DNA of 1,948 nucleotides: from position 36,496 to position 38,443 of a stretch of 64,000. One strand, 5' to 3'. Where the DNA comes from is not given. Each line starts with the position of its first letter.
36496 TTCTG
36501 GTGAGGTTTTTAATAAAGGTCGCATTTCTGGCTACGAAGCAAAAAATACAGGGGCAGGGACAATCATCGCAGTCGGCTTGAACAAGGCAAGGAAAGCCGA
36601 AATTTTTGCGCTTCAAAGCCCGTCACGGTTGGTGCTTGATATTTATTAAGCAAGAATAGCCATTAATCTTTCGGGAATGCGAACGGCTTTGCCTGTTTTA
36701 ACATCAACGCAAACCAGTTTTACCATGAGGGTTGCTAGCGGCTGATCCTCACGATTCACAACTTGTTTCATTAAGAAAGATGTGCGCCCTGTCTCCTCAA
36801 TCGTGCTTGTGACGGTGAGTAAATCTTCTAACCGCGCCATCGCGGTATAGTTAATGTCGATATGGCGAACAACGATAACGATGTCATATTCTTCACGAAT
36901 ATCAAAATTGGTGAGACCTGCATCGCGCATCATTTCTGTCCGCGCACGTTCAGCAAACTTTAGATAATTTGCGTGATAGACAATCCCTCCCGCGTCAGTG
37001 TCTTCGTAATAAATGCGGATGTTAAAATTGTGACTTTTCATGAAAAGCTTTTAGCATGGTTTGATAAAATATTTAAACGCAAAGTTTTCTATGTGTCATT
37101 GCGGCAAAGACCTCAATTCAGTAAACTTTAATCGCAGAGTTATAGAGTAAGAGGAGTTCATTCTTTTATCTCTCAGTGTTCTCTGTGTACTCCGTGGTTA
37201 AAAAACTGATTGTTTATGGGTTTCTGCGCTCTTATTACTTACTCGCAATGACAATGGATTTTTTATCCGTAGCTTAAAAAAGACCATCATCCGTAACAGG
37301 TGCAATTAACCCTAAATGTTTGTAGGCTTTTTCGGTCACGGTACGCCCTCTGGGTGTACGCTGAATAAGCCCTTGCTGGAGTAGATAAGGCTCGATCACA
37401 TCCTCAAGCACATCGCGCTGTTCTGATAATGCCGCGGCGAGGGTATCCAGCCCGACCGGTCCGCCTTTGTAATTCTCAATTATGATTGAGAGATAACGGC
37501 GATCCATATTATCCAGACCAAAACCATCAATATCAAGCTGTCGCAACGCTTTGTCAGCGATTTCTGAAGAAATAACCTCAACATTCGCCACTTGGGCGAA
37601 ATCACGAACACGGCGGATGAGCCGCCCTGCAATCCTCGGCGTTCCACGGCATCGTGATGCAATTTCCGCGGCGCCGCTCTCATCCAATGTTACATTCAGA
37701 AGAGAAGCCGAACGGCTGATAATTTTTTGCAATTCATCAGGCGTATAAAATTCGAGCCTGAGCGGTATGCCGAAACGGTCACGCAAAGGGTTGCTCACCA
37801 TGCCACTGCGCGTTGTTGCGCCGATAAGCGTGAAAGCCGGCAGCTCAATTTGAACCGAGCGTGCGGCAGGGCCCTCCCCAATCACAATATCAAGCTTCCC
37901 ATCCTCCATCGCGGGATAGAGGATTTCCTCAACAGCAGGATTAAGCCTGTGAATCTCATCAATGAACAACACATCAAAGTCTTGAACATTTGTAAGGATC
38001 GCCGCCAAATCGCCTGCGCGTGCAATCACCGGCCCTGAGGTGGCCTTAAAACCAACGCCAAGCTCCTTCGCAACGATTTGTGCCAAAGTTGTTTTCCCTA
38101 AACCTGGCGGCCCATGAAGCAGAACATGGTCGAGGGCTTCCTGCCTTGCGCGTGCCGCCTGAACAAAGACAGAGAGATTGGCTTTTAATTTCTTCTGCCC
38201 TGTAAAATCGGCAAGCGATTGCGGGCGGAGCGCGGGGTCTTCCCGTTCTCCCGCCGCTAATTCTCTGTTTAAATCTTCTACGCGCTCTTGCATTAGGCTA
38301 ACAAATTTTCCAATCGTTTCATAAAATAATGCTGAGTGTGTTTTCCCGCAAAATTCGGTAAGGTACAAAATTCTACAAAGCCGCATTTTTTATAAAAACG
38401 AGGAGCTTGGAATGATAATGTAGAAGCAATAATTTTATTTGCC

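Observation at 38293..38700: A GNAT acetyltransferase is translationally spliced into the ruvA-ruvB operon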

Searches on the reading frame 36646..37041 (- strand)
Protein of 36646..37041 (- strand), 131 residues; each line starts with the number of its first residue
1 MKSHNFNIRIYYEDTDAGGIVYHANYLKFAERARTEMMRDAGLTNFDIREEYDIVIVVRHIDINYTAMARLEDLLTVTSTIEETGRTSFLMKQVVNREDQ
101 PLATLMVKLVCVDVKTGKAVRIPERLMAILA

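Call 6: search_protein_families(library=pfam, proteins=[window:36646-37041:-], max_evalue=0.01)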
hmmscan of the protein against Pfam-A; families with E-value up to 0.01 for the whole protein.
window:36646-37041:- (131 aa): 3 families
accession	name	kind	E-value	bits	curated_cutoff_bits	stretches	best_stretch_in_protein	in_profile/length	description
PF13279.12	4HBT_2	-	2.5e-18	67.1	25.5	1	13-129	4-121/122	Thioesterase-like superfamily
PF03061.28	4HBT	-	6.6e-16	58.8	20.6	1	18-102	1-77/79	Thioesterase superfamily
PF01643.23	Acyl-ACP_TE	-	1.6e-05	25.1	23.7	1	5-129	7-130/131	Acyl-ACP thioesterase N-terminal domain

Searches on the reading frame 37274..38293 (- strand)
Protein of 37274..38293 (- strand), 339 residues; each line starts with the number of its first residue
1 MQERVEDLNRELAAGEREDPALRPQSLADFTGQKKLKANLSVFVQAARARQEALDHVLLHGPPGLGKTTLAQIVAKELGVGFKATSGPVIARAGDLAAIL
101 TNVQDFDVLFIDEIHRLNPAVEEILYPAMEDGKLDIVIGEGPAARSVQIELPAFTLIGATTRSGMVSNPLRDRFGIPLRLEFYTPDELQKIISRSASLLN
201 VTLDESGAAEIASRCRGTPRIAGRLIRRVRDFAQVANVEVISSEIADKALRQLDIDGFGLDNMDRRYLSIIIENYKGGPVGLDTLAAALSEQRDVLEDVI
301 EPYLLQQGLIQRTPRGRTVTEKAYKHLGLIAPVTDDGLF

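Call 6: search_protein_families(library=pfam, proteins=[window:37274-38293:-], max_evalue=0.01)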
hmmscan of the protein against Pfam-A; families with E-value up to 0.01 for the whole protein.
window:37274-38293:- (339 aa): 26 families (the best 25 are shown)
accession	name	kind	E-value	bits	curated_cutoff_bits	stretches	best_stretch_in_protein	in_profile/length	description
PF05496.18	RuvB_N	-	9.7e-79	263.1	27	1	22-180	1-159/159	Holliday junction DNA helicase RuvB P-loop domain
PF17864.7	AAA_lid_4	-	3.4e-31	107.3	27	1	183-256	1-74/74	RuvB AAA lid domain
PF05491.19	RuvB_C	-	1.6e-29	102.1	24.7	1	258-327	2-71/72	RuvB C-terminal winged helix domain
PF00004.35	AAA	-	3.3e-20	73.3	21.2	1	57-178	1-127/131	ATPase family associated with various cellular activities (AAA)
PF07728.20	AAA_5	-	4.6e-10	40.1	22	1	100-174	61-139/139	AAA domain (dynein-related subfamily)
PF00931.28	NB-ARC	-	3.2e-07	30.3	23.5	1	51-77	15-41/248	NB-ARC domain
PF13191.12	AAA_16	-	1e-05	26.6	32.6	1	48-79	18-49/167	AAA ATPase domain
PF06068.19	TIP49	-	2.4e-05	24.1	23.8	1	29-84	25-82/347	TIP49 P-loop domain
PF01078.27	Mg_chelatase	-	2.7e-05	24.1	20.3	0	28-75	3-43/207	Magnesium chelatase, subunit ChlI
PF07726.17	AAA_3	-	4.2e-05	23.9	27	0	56-83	1-28/131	ATPase family associated with various cellular activities (AAA)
PF07724.20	AAA_2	-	0.00013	22.4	27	0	105-135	75-105/166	AAA domain (Cdc48 subfamily)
PF03215.21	Rad17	-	0.00017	22.1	23.8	1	26-95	17-86/186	Rad17 P-loop domain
PF13401.12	AAA_22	-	0.00029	21.6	27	0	56-78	7-29/130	AAA domain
PF00158.32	Sigma54_activat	-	0.00068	19.8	20.2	0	44-76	12-44/168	Sigma-54 interaction domain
PF13238.12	AAA_18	-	0.00071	20.5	29.4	1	57-130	1-70/128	AAA domain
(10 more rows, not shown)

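Call 7: search_protein_families(library=ncbifam, proteins=[window:37274-38293:-], max_evalue=0.01)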
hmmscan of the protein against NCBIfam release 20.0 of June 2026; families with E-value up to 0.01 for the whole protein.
window:37274-38293:- (339 aa): 60 families (the best 25 are shown)
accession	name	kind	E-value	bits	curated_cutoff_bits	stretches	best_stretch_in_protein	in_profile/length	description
NF000868.0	PRK00080.1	equivalog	4.7e-155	515.5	282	1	15-329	12-326/330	Holliday junction branch migration DNA helicase RuvB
TIGR00635.1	ruvB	equivalog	1.8e-139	464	299.05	1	26-328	2-304/305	Holliday junction branch migration DNA helicase RuvB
NF009883.0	PRK13341.1-4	equivalog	4.3e-16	58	668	1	21-137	24-144/729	AAA family ATPase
NF009881.0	PRK13341.1-2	equivalog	2.2e-13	49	651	1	21-139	21-142/736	AAA family ATPase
NF009882.0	PRK13341.1-3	equivalog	6.2e-13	47.7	1197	1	21-137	23-143/734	AAA family ATPase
TIGR02903.1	spore_lon_C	equivalog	1.3e-11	43.8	678.8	2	21-77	147-198/615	Lon family ATP-dependent protease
TIGR02902.1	spore_lonB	equivalog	3.7e-09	35.7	723.3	2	22-77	59-109/531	ATP-dependent protease LonB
NF003230.0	PRK04195.1-6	equivalog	8.5e-09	34.6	441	1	23-79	9-64/494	replication factor C large subunit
NF001679.0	PRK00440.1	equivalog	3.3e-08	33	303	1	23-78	13-63/322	replication factor C small subunit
NF003233.0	PRK04195.2-3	equivalog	4e-08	32.5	471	1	23-78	8-62/504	replication factor C large subunit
NF003229.0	PRK04195.1-5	equivalog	8.9e-08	31.2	280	1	23-80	12-70/413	replication factor C large subunit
NF003226.0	PRK04195.1-1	equivalog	9e-08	31.5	588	1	23-78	9-64/405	replication factor C large subunit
TIGR03922.1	T7SS_EccA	equivalog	1.3e-07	30.5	466.65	1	54-78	312-336/557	type VII secretion AAA-ATPase EccA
TIGR02397.1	dnaX_nterm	equivalog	2.2e-06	27.2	250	1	23-79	9-61/355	DNA polymerase III subunit gamma/tau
NF009880.0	PRK13341.1-1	equivalog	3.5e-06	25.6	891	1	21-218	11-192/599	AAA family ATPase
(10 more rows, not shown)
